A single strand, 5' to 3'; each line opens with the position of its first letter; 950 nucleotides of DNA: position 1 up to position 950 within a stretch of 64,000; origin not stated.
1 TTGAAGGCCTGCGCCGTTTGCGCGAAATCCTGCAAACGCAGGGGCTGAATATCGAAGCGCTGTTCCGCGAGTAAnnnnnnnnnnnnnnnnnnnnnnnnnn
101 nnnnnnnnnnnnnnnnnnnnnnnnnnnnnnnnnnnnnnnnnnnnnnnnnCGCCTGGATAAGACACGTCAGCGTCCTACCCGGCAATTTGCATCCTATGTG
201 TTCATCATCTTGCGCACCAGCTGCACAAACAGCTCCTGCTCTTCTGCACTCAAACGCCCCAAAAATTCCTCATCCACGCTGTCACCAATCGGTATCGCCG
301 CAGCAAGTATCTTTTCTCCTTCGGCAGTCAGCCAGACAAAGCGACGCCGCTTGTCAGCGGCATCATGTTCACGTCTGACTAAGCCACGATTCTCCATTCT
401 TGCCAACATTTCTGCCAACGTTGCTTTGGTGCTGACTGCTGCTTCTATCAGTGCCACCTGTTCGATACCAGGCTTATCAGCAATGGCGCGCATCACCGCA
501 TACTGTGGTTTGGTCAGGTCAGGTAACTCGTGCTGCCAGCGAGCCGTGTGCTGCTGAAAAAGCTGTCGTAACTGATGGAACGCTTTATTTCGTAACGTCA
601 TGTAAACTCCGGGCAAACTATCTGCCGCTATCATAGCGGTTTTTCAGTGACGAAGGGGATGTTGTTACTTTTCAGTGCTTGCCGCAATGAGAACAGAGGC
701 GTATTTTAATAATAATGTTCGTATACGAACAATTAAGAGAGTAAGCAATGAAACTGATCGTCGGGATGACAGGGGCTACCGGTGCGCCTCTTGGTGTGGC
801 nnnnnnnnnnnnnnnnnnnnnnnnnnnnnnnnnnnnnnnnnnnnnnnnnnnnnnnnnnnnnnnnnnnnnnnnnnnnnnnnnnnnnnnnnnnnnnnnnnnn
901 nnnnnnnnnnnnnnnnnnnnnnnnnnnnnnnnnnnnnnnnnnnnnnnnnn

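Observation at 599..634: Ambiguous start codon of the MarR-like regulator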

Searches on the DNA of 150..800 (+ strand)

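Call 4: search_dna_similar(query=window:150-800:+, collection=ecoli_genomes, mode=near, max_rows=20, rows=spread)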
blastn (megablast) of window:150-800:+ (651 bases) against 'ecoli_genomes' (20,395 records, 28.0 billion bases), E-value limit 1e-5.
Records with a match: 2403; places in all: 2403; records where one place covers at least 80% of the query: 2380.
Genomes with a match: 2403 of 5426; with a place that covers at least 80% of the query: 2380. Places per genome that has any: lowest 1, median 1, highest 1. On chromosomes: 2403 places; on plasmids: 0.
Best place of each record, by identity: >=99% 356; 95-99% 644; 90-95% 1403.
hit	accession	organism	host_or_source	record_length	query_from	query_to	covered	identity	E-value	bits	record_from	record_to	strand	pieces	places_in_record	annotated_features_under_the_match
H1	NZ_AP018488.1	Escherichia coli O157:H7 strain PV15-279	Homo sapiens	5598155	1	651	100%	100.0%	0e+0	1203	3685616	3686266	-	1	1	MarR family winged helix-turn-helix transcriptional regulator | non-oxidative hydroxyarylic acid decarboxylases subunit B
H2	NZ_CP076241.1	Escherichia coli O157:H7 strain Vac_07.1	Rectal swab of live bovine cattle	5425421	1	651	100%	100.0%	0e+0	1203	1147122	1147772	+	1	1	MarR family winged helix-turn-helix transcriptional regulator | non-oxidative hydroxyarylic acid decarboxylases subunit B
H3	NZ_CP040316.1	Escherichia coli strain CV261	cattle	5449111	1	651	100%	99.8%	0e+0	1197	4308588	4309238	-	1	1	MarR family winged helix-turn-helix transcriptional regulator | non-oxidative hydroxyarylic acid decarboxylases subunit B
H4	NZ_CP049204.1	Escherichia coli strain PapM-32-1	Papio papio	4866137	1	651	100%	96.9%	0e+0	1092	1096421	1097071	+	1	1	MarR family winged helix-turn-helix transcriptional regulator | non-oxidative hydroxyarylic acid decarboxylases subunit B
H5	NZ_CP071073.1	Escherichia coli strain 3347558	Homo sapiens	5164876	1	651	100%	95.9%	0e+0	1053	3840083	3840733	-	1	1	MarR family winged helix-turn-helix transcriptional regulator | non-oxidative hydroxyarylic acid decarboxylases subunit B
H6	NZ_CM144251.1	Escherichia coli strain LP-26-E1-261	not applicable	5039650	1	651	100%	95.9%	0e+0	1053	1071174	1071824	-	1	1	MarR family winged helix-turn-helix transcriptional regulator | non-oxidative hydroxyarylic acid decarboxylases subunit B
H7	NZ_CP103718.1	Escherichia coli strain 1579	Homo sapiens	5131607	1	651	100%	95.7%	0e+0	1048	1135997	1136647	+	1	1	MarR family winged helix-turn-helix transcriptional regulator | non-oxidative hydroxyarylic acid decarboxylases subunit B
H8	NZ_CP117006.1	Escherichia coli strain MLI108K3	Homo sapiens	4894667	4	651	100%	95.4%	0e+0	1031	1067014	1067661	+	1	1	MarR family winged helix-turn-helix transcriptional regulator | non-oxidative hydroxyarylic acid decarboxylases subunit B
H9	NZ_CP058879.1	Escherichia coli strain STLEFF_29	Stanley WWTPs_29 WWTPs effluent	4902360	1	651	100%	94.8%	0e+0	1014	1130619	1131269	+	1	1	MarR family winged helix-turn-helix transcriptional regulator | non-oxidative hydroxyarylic acid decarboxylases subunit B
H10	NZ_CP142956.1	Escherichia coli strain EC200461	Homo sapiens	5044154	1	651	100%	94.0%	0e+0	987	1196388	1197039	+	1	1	MarR family winged helix-turn-helix transcriptional regulator | non-oxidative hydroxyarylic acid decarboxylases subunit B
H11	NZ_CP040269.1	Escherichia coli strain 1500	Bivalve mollusk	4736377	4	651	100%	93.4%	0e+0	959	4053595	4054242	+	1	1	MarR family winged helix-turn-helix transcriptional regulator | non-oxidative hydroxyarylic acid decarboxylases subunit B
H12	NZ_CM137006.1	Escherichia coli strain 7CC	Mink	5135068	4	651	100%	93.4%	0e+0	959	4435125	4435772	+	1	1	MarR family winged helix-turn-helix transcriptional regulator | non-oxidative hydroxyarylic acid decarboxylases subunit B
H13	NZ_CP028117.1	Escherichia coli O111 str. RM9322 strain RM9322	Creek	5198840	4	651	100%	93.1%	0e+0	948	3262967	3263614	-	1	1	MarR family winged helix-turn-helix transcriptional regulator | non-oxidative hydroxyarylic acid decarboxylases subunit B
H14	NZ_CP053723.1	Escherichia coli strain CP66-6_Sichuan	pig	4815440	4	651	100%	93.1%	0e+0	948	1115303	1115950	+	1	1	MarR family winged helix-turn-helix transcriptional regulator | non-oxidative hydroxyarylic acid decarboxylases subunit B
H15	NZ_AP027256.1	Escherichia coli strain JNE141411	Homo sapiens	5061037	4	651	100%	93.1%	0e+0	948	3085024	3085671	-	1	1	MarR family winged helix-turn-helix transcriptional regulator | non-oxidative hydroxyarylic acid decarboxylases subunit B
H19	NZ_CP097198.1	Escherichia coli strain 2-1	pig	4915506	4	651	100%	92.9%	0e+0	942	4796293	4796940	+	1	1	MarR family winged helix-turn-helix transcriptional regulator | non-oxidative hydroxyarylic acid decarboxylases subunit B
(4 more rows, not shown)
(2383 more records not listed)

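Call 7: get_annotated_region(hit=H1, flank=1500)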
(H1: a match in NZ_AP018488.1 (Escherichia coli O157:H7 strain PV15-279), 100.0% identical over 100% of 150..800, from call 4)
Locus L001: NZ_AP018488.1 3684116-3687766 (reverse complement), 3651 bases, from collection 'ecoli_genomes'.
description: Escherichia coli O157:H7 strain PV15-279 chromosome, complete genome
organism: Escherichia coli O157:H7 strain PV15-279 (NCBI taxid 83334)
replicon: chromosome; assembly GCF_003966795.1
host: Homo sapiens; source: -; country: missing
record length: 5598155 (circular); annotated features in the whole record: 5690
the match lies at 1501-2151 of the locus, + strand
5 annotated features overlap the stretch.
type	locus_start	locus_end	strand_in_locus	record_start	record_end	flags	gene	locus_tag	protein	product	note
CDS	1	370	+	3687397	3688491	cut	nlpD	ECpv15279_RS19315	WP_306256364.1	murein hydrolase activator NlpD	-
CDS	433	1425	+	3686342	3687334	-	rpoS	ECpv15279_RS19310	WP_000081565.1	RNA polymerase sigma factor RpoS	-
CDS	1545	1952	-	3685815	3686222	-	-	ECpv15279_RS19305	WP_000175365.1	MarR family winged helix-turn-helix transcriptional regulator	-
CDS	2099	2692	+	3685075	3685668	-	-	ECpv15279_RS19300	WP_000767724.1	non-oxidative hydroxyarylic acid decarboxylases subunit B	-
CDS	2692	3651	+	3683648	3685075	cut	-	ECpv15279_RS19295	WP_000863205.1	non-oxidative hydroxyarylic acid decarboxylases subunit C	-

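Call 8: get_annotated_region(hit=H5, flank=500)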
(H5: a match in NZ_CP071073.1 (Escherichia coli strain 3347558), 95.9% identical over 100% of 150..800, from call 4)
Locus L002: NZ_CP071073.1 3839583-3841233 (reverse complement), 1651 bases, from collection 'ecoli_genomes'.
description: Escherichia coli strain 3347558 chromosome, complete genome
organism: Escherichia coli strain 3347558 (NCBI taxid 562)
replicon: chromosome; assembly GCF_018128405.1
host: Homo sapiens; source: rectal swab; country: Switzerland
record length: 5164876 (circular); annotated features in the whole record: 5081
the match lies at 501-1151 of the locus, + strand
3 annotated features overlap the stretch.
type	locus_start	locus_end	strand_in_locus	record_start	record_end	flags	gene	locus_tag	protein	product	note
CDS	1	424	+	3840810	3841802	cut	rpoS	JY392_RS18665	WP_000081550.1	RNA polymerase sigma factor RpoS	-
CDS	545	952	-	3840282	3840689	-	-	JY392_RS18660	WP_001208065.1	MarR family winged helix-turn-helix transcriptional regulator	-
CDS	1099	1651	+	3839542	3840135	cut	-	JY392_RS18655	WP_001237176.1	non-oxidative hydroxyarylic acid decarboxylases subunit B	-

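Call 9: get_annotated_region(hit=H13, flank=500)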
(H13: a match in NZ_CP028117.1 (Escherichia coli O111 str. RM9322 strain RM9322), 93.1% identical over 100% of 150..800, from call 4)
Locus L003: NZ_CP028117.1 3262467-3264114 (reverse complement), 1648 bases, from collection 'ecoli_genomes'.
description: Escherichia coli O111 str. RM9322 chromosome, complete genome
organism: Escherichia coli O111 str. RM9322 strain RM9322 (NCBI taxid 1055542)
replicon: chromosome; assembly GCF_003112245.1
host: -; source: Creek; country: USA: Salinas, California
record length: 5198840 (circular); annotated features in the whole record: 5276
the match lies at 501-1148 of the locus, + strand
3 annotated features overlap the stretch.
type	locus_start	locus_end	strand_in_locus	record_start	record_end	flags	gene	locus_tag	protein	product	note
CDS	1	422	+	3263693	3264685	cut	rpoS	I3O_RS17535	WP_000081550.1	RNA polymerase sigma factor RpoS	-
CDS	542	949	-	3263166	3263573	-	-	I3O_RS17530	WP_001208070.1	MarR family winged helix-turn-helix transcriptional regulator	-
CDS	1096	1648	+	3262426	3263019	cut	-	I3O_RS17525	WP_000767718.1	non-oxidative hydroxyarylic acid decarboxylases subunit B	-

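Call 10: get_annotated_region(hit=H19, flank=500)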
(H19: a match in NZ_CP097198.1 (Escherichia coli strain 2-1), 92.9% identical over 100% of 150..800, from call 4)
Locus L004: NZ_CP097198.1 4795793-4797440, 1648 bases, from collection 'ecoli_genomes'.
description: Escherichia coli strain 2-1 chromosome, complete genome
organism: Escherichia coli strain 2-1 (NCBI taxid 562)
replicon: chromosome; assembly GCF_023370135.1
host: pig; source: -; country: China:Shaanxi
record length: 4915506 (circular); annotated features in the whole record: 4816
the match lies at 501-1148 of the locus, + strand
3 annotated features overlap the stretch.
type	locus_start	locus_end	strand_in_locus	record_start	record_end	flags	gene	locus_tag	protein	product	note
CDS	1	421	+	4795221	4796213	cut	rpoS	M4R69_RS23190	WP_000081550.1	RNA polymerase sigma factor RpoS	-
CDS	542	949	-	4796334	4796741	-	-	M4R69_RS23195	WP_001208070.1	MarR family winged helix-turn-helix transcriptional regulator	-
CDS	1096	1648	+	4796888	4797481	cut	-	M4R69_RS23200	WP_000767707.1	non-oxidative hydroxyarylic acid decarboxylases subunit B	-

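Call 20: search_dna_similar(query=L003:908-994:-, collection=ecoli_genomes, mode=near, max_rows=30, rows=spread)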
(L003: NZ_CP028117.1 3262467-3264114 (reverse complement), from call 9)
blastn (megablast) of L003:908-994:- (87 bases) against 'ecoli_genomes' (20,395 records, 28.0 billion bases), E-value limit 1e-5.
Records with a match: 2380; places in all: 2380; records where one place covers at least 80% of the query: 2380.
Genomes with a match: 2380 of 5426; with a place that covers at least 80% of the query: 2380. Places per genome that has any: lowest 1, median 1, highest 1. On chromosomes: 2380 places; on plasmids: 0.
Best place of each record, by identity: >=99% 1257; 95-99% 771; 90-95% 352.
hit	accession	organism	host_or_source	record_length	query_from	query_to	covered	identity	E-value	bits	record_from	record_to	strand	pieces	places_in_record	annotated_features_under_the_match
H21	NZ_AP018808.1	Escherichia coli strain E2865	Bos taurus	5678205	1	87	100%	100.0%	3e-37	161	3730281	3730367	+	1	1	MarR family winged helix-turn-helix transcriptional regulator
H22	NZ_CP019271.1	Escherichia coli strain 13P460A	pig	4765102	1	87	100%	100.0%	3e-37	161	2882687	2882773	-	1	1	MarR family winged helix-turn-helix transcriptional regulator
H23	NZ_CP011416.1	Escherichia coli strain CFSAN029787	Homo sapiens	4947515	1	87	100%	100.0%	3e-37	161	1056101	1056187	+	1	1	MarR family winged helix-turn-helix transcriptional regulator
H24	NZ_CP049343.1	Escherichia coli strain UMB200201_11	Homo sapiens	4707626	1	87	100%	100.0%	3e-37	161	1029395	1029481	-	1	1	MarR family winged helix-turn-helix transcriptional regulator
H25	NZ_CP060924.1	Escherichia coli strain EC14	Homo sapiens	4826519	1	87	100%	100.0%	3e-37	161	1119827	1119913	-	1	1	MarR family winged helix-turn-helix transcriptional regulator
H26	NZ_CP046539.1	Escherichia coli strain FHI_NMBU_10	Homo sapiens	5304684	1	87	100%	100.0%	3e-37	161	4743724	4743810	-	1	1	MarR family winged helix-turn-helix transcriptional regulator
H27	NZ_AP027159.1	Escherichia coli strain 2313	Homo sapiens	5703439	1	87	100%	100.0%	3e-37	161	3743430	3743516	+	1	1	MarR family winged helix-turn-helix transcriptional regulator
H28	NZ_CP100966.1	Escherichia coli strain ET350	Hoplobatrachus rugulosus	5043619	1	87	100%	100.0%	3e-37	161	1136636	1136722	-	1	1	MarR family winged helix-turn-helix transcriptional regulator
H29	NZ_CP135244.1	Escherichia coli strain OHT76-1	Food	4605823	1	87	100%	100.0%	3e-37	161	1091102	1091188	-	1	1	MarR family winged helix-turn-helix transcriptional regulator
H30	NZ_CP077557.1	Escherichia coli O111:H8 strain 02-3334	Homo sapiens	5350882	1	87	100%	100.0%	3e-37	161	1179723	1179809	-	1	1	MarR family winged helix-turn-helix transcriptional regulator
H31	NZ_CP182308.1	Escherichia coli strain EC100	pig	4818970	1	87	100%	100.0%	3e-37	161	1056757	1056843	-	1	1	MarR family winged helix-turn-helix transcriptional regulator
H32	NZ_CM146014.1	Escherichia coli strain YZ_2_1_complete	Tool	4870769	1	87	100%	100.0%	3e-37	161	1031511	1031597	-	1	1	MarR family winged helix-turn-helix transcriptional regulator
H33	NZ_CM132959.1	Escherichia coli strain 44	Homo sapiens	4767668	1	87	100%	100.0%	3e-37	161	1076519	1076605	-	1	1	MarR family winged helix-turn-helix transcriptional regulator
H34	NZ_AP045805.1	Escherichia coli strain 23CRST035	Homo sapiens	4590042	1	87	100%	100.0%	3e-37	161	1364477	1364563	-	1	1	MarR family winged helix-turn-helix transcriptional regulator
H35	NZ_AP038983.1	Escherichia coli O103:H2 strain CEC12044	Homo sapiens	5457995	1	87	100%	98.9%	1e-35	156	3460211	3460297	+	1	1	MarR family winged helix-turn-helix transcriptional regulator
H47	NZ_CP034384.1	Escherichia coli O157:H7 strain FRIK804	Calf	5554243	3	87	98%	94.1%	9e-28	130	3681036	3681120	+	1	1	MarR family winged helix-turn-helix transcriptional regulator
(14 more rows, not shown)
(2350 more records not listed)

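Call 46: search_dna_similar(query=window:599-632:-, collection=ecoli_genomes, mode=near, max_evalue=10, max_rows=5)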
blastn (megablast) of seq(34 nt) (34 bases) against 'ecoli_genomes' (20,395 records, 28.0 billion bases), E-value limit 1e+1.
Records with a match: 936; places in all: 936; records where one place covers at least 80% of the query: 936.
Genomes with a match: 936 of 5426; with a place that covers at least 80% of the query: 936. Places per genome that has any: lowest 1, median 1, highest 1. On chromosomes: 936 places; on plasmids: 0.
Best place of each record, by identity: >=99% 936.
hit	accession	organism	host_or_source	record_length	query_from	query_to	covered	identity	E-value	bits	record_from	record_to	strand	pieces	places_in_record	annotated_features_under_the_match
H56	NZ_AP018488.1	Escherichia coli O157:H7 strain PV15-279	Homo sapiens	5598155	1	34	100%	100.0%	1e-8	64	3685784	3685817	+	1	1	MarR family winged helix-turn-helix transcriptional regulator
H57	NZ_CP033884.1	Escherichia coli strain 50579417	Homo sapiens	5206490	1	34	100%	100.0%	1e-8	64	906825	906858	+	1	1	MarR family winged helix-turn-helix transcriptional regulator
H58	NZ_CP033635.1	Escherichia coli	chicken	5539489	1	34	100%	100.0%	1e-8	64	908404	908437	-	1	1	MarR family winged helix-turn-helix transcriptional regulator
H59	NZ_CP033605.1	Escherichia coli O157:H7 strain TR01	Cattle carcass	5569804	1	34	100%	100.0%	1e-8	64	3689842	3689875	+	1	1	MarR family winged helix-turn-helix transcriptional regulator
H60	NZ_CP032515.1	Escherichia coli strain 118UI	Homo sapiens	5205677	1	34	100%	100.0%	1e-8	64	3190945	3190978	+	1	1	MarR family winged helix-turn-helix transcriptional regulator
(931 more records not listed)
